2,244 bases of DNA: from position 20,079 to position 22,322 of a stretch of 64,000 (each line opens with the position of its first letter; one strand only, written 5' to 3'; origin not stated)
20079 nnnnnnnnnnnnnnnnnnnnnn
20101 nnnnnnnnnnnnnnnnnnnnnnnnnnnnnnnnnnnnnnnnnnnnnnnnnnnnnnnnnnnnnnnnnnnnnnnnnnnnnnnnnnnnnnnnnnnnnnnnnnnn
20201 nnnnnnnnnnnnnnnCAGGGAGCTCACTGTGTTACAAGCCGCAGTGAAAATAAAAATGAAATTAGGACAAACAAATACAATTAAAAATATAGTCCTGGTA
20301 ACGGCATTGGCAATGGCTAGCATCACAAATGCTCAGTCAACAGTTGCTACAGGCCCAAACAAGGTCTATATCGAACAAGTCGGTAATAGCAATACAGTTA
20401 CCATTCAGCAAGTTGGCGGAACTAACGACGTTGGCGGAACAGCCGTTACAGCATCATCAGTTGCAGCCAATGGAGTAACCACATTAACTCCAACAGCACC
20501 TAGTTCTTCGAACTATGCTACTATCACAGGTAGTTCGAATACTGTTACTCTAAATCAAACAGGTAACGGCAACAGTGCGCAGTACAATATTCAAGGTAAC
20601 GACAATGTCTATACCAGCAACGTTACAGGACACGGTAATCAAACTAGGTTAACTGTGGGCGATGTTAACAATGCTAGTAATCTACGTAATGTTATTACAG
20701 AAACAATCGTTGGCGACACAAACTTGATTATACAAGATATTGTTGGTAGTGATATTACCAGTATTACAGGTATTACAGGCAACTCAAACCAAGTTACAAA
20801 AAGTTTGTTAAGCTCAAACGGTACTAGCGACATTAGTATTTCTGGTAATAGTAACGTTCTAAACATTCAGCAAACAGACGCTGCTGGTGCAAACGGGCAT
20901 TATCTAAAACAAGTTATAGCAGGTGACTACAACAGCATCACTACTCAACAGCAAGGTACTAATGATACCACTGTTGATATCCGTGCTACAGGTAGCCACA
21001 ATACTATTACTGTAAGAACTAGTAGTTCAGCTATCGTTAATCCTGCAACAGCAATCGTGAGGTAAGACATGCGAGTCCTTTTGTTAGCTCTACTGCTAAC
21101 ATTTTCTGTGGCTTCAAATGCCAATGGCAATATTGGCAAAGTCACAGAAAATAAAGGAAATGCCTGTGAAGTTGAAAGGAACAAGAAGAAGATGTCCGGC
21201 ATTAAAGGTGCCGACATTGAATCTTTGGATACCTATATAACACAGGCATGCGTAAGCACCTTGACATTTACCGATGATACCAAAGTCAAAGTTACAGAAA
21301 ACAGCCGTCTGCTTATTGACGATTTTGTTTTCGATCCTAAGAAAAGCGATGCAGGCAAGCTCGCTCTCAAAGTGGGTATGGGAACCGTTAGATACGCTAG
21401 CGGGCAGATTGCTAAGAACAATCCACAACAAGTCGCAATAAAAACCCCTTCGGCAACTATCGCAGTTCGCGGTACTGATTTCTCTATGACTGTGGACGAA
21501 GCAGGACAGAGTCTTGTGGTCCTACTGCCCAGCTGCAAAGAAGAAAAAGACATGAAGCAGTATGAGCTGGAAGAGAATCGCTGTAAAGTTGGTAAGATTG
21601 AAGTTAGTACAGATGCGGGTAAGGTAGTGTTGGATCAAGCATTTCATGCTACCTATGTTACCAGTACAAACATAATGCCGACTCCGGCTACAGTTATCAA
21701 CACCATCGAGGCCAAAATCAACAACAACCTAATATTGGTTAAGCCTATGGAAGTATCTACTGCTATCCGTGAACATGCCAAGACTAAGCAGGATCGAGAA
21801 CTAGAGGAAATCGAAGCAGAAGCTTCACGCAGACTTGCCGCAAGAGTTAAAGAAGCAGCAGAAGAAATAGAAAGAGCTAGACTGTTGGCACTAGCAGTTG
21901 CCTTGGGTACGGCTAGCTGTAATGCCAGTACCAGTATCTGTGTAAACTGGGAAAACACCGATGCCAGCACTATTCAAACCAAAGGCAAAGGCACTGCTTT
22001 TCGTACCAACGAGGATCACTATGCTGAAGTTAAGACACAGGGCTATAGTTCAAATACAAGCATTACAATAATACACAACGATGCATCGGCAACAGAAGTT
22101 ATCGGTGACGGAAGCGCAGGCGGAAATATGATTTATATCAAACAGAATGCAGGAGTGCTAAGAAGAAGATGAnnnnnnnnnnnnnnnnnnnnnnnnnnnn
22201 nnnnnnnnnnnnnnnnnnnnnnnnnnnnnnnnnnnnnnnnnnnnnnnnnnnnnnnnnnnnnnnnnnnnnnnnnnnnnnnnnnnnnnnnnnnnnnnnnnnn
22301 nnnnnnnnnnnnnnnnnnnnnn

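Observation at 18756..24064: Curli-like extracellular amyloid secretion locus (CsgF-CsgG-curlin-FecR-giant curlin-repeat protein) in a phage-type genome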

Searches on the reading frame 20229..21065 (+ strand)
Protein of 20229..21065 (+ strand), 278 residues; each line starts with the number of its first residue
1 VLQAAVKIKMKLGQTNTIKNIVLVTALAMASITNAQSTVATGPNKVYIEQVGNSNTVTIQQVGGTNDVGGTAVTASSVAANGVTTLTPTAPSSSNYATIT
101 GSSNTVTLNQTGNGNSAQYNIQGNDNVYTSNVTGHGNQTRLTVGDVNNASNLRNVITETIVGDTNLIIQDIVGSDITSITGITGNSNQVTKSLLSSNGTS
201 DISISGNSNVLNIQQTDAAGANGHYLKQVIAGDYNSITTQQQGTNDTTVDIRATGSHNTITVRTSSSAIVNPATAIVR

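Call 3: search_protein_families(library=pfam, proteins=[window:20229-21065:+], max_evalue=0.01)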
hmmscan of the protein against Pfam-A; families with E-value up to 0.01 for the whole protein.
window:20229-21065:+ (278 aa): 1 family
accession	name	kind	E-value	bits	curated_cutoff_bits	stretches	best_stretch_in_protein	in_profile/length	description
PF07012.17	Curlin_rpt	-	0.0014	19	20.7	1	44-63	15-34/34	Curlin associated repeat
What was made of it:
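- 20229..21065 (+): Curlin-repeat protein 1 (278 aa). It has a signal peptide and about 8-9 units of 21-29 aa of the type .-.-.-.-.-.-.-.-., interrupted by one linker of about 30 aa. The single sequence scores 19.0 bits on Curlin_rpt, below the cut-off (call 3).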

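Call 35: search_solved_structures(query=window:20229-21065:+, max_evalue=1, show_alignments=2)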
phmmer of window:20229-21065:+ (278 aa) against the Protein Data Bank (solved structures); distinct sequences matched with E-value up to 1: 1.
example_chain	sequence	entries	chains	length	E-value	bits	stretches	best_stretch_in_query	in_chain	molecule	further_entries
1rhf_A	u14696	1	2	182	0.76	12.6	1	38-108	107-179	Tyrosine-protein kinase receptor TYRO3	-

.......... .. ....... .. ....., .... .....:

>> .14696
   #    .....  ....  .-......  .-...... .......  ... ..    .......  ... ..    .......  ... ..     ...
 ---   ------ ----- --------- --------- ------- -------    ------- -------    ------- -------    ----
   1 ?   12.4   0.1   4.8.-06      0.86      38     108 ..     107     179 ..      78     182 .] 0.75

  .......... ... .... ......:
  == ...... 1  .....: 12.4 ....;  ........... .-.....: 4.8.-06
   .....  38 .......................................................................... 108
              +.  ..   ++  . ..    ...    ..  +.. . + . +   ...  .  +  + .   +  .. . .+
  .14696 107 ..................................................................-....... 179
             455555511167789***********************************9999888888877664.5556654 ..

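Call 44: search_solved_structures(query=A3, max_evalue=10, show_alignments=3)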
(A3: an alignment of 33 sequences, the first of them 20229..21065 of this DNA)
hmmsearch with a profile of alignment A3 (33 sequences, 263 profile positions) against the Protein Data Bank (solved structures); distinct sequences matched with E-value up to 10: 1.
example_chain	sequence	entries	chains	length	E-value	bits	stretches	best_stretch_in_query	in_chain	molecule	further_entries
8c50_A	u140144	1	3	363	6e-10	41.8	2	28-125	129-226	Curlin associated repeat-containing protein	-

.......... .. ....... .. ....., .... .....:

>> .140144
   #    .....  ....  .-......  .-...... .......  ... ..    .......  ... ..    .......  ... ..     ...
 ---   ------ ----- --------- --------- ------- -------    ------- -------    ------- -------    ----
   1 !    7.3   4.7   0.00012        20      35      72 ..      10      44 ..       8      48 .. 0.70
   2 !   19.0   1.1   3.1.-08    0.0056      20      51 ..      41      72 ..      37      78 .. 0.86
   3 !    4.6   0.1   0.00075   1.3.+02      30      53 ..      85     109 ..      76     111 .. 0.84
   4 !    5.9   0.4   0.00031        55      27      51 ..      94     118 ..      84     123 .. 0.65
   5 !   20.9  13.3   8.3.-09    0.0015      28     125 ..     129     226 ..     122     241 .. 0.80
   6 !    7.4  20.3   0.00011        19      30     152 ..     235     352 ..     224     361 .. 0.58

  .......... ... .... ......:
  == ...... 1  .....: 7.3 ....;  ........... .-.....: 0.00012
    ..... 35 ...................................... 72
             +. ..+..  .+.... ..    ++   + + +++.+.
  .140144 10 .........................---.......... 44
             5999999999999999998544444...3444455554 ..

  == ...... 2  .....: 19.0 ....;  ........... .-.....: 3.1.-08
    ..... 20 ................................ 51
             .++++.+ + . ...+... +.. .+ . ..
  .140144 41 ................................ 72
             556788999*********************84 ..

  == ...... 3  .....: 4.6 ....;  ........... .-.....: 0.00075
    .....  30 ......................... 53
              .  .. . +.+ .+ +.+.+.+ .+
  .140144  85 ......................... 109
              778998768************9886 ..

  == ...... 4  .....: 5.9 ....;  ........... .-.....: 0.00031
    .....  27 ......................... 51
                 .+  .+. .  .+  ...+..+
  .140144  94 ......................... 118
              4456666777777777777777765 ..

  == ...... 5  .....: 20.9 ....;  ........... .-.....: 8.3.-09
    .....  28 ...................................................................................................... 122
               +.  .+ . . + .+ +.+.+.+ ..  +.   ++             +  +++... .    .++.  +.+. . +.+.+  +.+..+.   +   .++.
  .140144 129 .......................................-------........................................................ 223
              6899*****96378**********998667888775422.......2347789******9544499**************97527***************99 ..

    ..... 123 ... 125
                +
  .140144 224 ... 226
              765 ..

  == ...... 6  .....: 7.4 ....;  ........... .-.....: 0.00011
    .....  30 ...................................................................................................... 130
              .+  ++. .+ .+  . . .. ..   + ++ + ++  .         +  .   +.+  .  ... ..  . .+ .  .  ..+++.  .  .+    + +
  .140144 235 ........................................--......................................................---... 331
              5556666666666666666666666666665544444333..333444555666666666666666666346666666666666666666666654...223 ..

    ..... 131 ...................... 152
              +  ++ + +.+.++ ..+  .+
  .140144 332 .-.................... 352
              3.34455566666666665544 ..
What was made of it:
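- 20229..21065 (+): The family profile hits only PDB 8c50_A, a curlin-repeat protein, at E=6e-10 (call 44).
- Checked: A profile of 33 orthologues of gene 3 hits only one of 177,635 PDB sequences, the solved curlin-repeat protein 8c50_A, at E=6e-10 (call 44).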

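Call 45: search_protein_families(library=pfam, alignment_id=A3, max_evalue=1)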
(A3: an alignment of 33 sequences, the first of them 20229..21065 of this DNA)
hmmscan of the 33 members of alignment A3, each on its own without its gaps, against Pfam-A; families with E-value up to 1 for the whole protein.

A. member 1, window:20229-21065:+ (278 aa): 3 families
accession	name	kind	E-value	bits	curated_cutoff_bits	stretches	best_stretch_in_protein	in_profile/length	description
PF07012.17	Curlin_rpt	-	0.0014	19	20.7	3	44-63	15-34/34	Curlin associated repeat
PF03769.21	Attacin_C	-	0.041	14.6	28.8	1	95-152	48-110/120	Attacin, C-terminal region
PF03544.19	TonB_C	-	0.68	10.9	24.6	0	239-278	12-53/79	Gram-negative bacterial TonB protein C-terminal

B. families by the number of members that match (of 33 scanned): 34 families (the first 25 are shown)
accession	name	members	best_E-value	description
PF07012.17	Curlin_rpt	29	1.2e-07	Curlin associated repeat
PF17789.7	MG4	7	0.011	Macroglobulin domain MG4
PF16139.11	DUF4847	2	0.0052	Domain of unknown function (DUF4847)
PF03769.21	Attacin_C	2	0.041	Attacin, C-terminal region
PF15643.12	Tox-PL-2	2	0.096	Papain fold toxin 2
PF05600.17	CDK5RAP3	2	0.18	CDK5 regulatory subunit-associated protein 3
PF14683.12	CBM-like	1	0.0029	Polysaccharide lyase family 4, domain III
PF19944.4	DUF6406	1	0.012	Family of unknown function (DUF6406)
PF19406.5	PKD_5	1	0.018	PKD-like domain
PF08487.16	VIT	1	0.019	Vault protein inter-alpha-trypsin domain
PF03908.18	Sec20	1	0.024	Sec20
PF08841.16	DDR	1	0.027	Diol dehydratase reactivase ATPase-like domain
PF01958.23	Asp_DH_C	1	0.028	Aspartate dehydrogenase, C-terminal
PF16990.11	CBM_35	1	0.03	Carbohydrate binding module (family 35)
PF20050.4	DUF6452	1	0.031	Family of unknown function (DUF6452)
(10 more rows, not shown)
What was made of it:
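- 20229..21065 (+): 29 of 33 orthologues match Curlin_rpt (call 45).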

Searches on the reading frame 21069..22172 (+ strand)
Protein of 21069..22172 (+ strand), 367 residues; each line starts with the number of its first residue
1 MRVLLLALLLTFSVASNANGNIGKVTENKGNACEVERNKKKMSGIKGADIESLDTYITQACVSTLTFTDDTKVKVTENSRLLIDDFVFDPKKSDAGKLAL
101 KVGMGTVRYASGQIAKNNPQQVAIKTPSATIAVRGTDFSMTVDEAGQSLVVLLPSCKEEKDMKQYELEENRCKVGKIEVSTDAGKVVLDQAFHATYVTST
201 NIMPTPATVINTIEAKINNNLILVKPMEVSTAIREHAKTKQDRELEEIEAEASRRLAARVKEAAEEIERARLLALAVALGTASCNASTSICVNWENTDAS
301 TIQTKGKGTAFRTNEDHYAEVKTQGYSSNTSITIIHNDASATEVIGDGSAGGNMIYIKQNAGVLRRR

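Call 3: search_protein_families(library=pfam, proteins=[window:21069-22172:+], max_evalue=0.01)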
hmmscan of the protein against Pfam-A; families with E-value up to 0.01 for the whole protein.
window:21069-22172:+ (367 aa): 1 family
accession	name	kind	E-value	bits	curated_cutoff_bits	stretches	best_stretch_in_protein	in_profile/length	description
PF04773.18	FecR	-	3e-09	37.6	24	1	58-151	5-89/97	FecR protein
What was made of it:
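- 21069..22172 (+): Secreted FecR-domain protein (367 aa). It has a signal peptide, a FecR beta domain, a long helix, and a C-terminal beta region of unknown fold. Pfam FecR scores 37.6 bits (call 3).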

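Call 24: find_homologous_proteins(query=window:21069-22172:+, max_evalue=0.00001)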
Query window:21069-22172:+ (367 aa): 3645 proteins with E <= 0.00001 among 8000 candidates; the best 120 are listed.
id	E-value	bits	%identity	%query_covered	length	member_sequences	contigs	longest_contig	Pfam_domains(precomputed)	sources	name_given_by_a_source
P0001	1.1e-224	763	96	100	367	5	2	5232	PF04773.19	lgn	-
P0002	1.1e-204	697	88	100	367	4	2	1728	PF04773.19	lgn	-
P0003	2.5e-203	692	87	100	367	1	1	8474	PF04773.19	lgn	-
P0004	4.1e-195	665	84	100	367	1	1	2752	PF04773.19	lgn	-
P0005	8.9e-176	602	75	100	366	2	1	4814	PF04773.19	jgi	jgi:hypothetical protein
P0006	1.6e-175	601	75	100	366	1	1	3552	PF04773.19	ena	-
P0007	1.7e-169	581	72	100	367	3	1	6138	PF04773.19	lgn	-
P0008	1.3e-168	578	73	100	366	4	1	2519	PF04773.19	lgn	-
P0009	4.4e-168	577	74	100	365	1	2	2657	PF04773.19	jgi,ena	jgi:phosphopantetheinyl transferase (holo-ACP synthase)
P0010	4.7e-168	577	74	100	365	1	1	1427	PF04773.19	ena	-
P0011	5.0e-168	576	74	100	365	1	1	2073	PF04773.19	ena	-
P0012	5.1e-168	576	72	98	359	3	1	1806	PF04773.19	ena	-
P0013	1.0e-167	575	74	100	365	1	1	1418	PF04773.19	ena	-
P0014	1.2e-167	575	73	100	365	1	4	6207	PF04773.19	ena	-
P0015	1.4e-167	575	74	100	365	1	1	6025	PF04773.19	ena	-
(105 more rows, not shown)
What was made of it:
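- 21069..22172 (+): More than 3600 homologues were found in the metagenome protein collection (call 24).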

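Call 26: find_related_loci(query=A1, collection=genome_contigs, flank=10000)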
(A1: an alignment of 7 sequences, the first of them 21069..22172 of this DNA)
Query A1 (367 aa) in genome_contigs; peptide patterns used: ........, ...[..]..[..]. (x = any residue, [..] = any of these).
75 stretches matched a pattern; 8 encode a relative of the query (tblastn E <= 1e-3); 8 distinct loci.
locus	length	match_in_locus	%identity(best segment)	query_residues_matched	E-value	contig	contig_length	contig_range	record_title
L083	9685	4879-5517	44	1-225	3e-54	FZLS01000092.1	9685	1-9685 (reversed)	Rhodobacteraceae bacterium Water_Bin34 genome assembly, contig: NODE_1448_length_9685_cov_64.0297, whole genome shotgun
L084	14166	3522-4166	47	2-225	3e-53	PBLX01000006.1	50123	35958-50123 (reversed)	MAG: Legionellales bacterium isolate SP228 27959, whole genome shotgun sequence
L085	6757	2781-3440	42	1-231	5e-52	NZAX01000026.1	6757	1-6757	MAG: Flavobacteriaceae bacterium isolate ARS19 6182, whole genome shotgun sequence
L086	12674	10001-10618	45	17-232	1e-50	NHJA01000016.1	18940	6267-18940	MAG: Candidatus Pelagibacter sp. TMED203 104300, whole genome shotgun sequence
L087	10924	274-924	43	14-241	6e-50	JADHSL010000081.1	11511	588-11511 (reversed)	MAG: Pirellulales bacterium isolate BS30m-G48 BS307-30m-C4213, whole genome shotgun sequence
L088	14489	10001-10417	33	5-144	2e-9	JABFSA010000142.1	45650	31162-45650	MAG: Acidobacteria bacterium isolate S-RSF-IL-07 seq_106, whole genome shotgun sequence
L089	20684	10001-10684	29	1-210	2e-8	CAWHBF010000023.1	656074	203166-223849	MAG: uncultured Acidobacteriota bacterium isolate MFD00962.bin.1.54 genome assembly, contig: contig_34955, whole genome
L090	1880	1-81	70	133-159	9e-7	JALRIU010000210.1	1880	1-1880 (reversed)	MAG: Pseudomonadales bacterium isolate QJ.27 QJ_1089460, whole genome shotgun sequence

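Call 29: search_protein_families(library=pfam, proteins=[L089:8435-9721:+, L089:9749-11071:+, L089:11068-13023:+, L089:13032-13550:+, L089:14909-17446:+, L088:9959-10423:+, L088:10420-11052:+, L088:11049-12950:+, L088:12965-13468:+, L088:5723-9946:-], max_evalue=0.001)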
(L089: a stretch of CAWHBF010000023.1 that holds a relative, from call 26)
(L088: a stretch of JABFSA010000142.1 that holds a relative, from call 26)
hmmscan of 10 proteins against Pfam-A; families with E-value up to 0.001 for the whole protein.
L089:8435-9721:+ (428 aa): 4 families
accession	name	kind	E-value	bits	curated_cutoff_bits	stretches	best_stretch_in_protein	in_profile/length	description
PF13416.11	SBP_bac_8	-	1.2e-18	68.3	27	1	149-394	2-266/279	Bacterial extracellular solute-binding protein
PF01547.30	SBP_bac_1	-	4.3e-15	56.9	26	1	144-378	9-306/307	Bacterial extracellular solute-binding protein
PF13343.11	SBP_bac_6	-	2.2e-14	53.9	24.6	1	195-399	20-227/245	Bacterial extracellular solute-binding protein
PF13531.11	SBP_bac_11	-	4e-14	53.4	25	1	148-385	15-225/227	Bacterial extracellular solute-binding protein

L089:9749-11071:+ (440 aa): 2 families
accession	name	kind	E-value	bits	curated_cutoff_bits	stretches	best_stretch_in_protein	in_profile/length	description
PF00691.25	OmpA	-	1.2e-16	61.2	27.2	1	339-433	2-98/98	OmpA family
PF04773.18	FecR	-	1.4e-07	32.3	24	1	137-220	2-78/97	FecR protein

L089:11068-13023:+ (651 aa): 3 families
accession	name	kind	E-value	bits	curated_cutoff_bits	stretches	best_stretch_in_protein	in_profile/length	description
PF05226.16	CHASE2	-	5.4e-59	200.3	26.3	1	20-350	4-252/257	CHASE2 domain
PF13487.12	HD_5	-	1.2e-28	100.4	27.2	1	463-615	24-170/170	HD domain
PF01966.28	HD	-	8e-17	62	22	1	446-583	2-115/116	HD domain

L089:13032-13550:+ (172 aa): 0 families

L089:14909-17446:+ (845 aa): 5 families
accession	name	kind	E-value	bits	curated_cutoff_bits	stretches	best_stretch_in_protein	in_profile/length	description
PF00501.34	AMP-binding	-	2.4e-80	270.7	29.9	1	20-367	9-383/384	AMP-binding enzyme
PF08546.17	ApbA_C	-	3e-33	115.3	22.7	1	708-827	2-123/125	Ketopantoate reductase PanE/ApbA C terminal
PF02558.23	ApbA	-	3.5e-28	98.5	22.2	1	514-681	1-149/150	Ketopantoate reductase PanE/ApbA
PF13193.12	AMP-binding_C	-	4.6e-20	72.8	24.5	1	418-495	1-75/76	AMP-binding enzyme C-terminal domain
PF03807.23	F420_oxidored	-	1.4e-06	29.2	21.6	1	513-614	1-94/94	NADP oxidoreductase coenzyme F420-dependent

L088:9959-10423:+ (154 aa): 1 family
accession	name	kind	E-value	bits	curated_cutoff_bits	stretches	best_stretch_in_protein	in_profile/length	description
PF04773.18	FecR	-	2.9e-10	40.9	24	1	63-151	1-82/97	FecR protein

L088:10420-11052:+ (210 aa): 1 family
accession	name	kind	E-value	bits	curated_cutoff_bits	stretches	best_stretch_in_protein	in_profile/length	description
PF00691.25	OmpA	-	2.7e-18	66.6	27.2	1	108-203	1-98/98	OmpA family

L088:11049-12950:+ (633 aa): 3 families
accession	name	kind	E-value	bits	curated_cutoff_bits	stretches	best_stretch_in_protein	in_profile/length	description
PF05226.16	CHASE2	-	1.5e-58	198.8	26.3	1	19-349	4-251/257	CHASE2 domain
PF13487.12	HD_5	-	3e-29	102.4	27.2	1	485-615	46-170/170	HD domain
PF01966.28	HD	-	4.8e-17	62.7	22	1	446-583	2-115/116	HD domain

L088:12965-13468:+ (167 aa): 0 families

L088:5723-9946:- (1407 aa): 4 families
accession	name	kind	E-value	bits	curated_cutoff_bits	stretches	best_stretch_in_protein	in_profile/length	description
PF00501.34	AMP-binding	-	1.2e-91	307.9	29.9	1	560-910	2-384/384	AMP-binding enzyme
PF00668.25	Condensation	-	3e-68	231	30.6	1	107-535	5-452/456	Condensation domain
PF00550.31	PP-binding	-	9.2e-13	48.7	20.8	1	1071-1126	3-61/67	Phosphopantetheine attachment site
PF13193.12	AMP-binding_C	-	2e-07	32.3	24.5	1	965-1040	1-76/76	AMP-binding enzyme C-terminal domain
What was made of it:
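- Two Acidobacteria loci have a FecR(-OmpA) gene directly upstream of a CHASE2-HD gene (calls 26, 29).
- Tried and rejected: It found only likely mis-binned phage contigs and two FecR-CHASE2 pairs (calls 26, 29).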

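Call 69: predict_structure(alignment_id=A6)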
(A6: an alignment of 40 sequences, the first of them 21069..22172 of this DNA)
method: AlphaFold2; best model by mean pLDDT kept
length: 367 residues; sequences in the alignment: 40
mean_pLDDT: 65.5   pTM: 0.51
mean pLDDT of the five models: 65.5, 59.0, 55.3, 51.1, 50.3
residues with pLDDT >= 90: 10; 70-90: 156; 50-70: 117; < 50: 84
segments of 3 or more residues with pLDDT < 50: 10-19, 92-94, 112-117, 165-169, 213-224, 280-291, 316-320, 338-353, 358-367
pLDDT, mean of each block of 10 residues (from residue 1): 60 45 85 88 90 86 82 82 71 60 77 51 79 74 80 67 48 76 86 82 81 42 54 65 73 77 70 53 42 55 54 50 53 48 43 49 37
secondary structure, 60 per line:
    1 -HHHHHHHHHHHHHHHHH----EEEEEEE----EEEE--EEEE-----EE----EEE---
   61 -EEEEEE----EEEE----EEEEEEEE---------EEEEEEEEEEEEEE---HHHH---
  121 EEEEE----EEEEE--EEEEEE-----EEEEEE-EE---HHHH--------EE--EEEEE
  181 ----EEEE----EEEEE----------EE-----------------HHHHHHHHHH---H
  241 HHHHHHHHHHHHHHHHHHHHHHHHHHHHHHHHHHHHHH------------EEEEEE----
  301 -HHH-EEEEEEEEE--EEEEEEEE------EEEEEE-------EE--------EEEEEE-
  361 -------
elements in order: H2-18 E23-29 E34-37 E40-43 E55-57 E62-67 E72-75 E80-87 E97-110 H114-117 E121-125 E130-134 E137-142 E148-153 H160-163 E176-180 E185-188 E193-197 H227-236 H240-278 E291-296 E306-314 E317-324 E331-336 E354-359
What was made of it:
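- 21069..22172 (+): In the AF2 model the beta domain (residues 23-200) has pLDDT around 80, a helix spans 227-278, and the C-terminus has low confidence (call 69).
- Closest known: Bacterial FecR-domain protein + CHASE2 sensor gene pairs. Different: The FecR protein has no LysM or OmpA domain and instead has a long helix and a C-terminal beta region (call 69).
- Tried and rejected: AF2 gives low confidence there (call 69).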
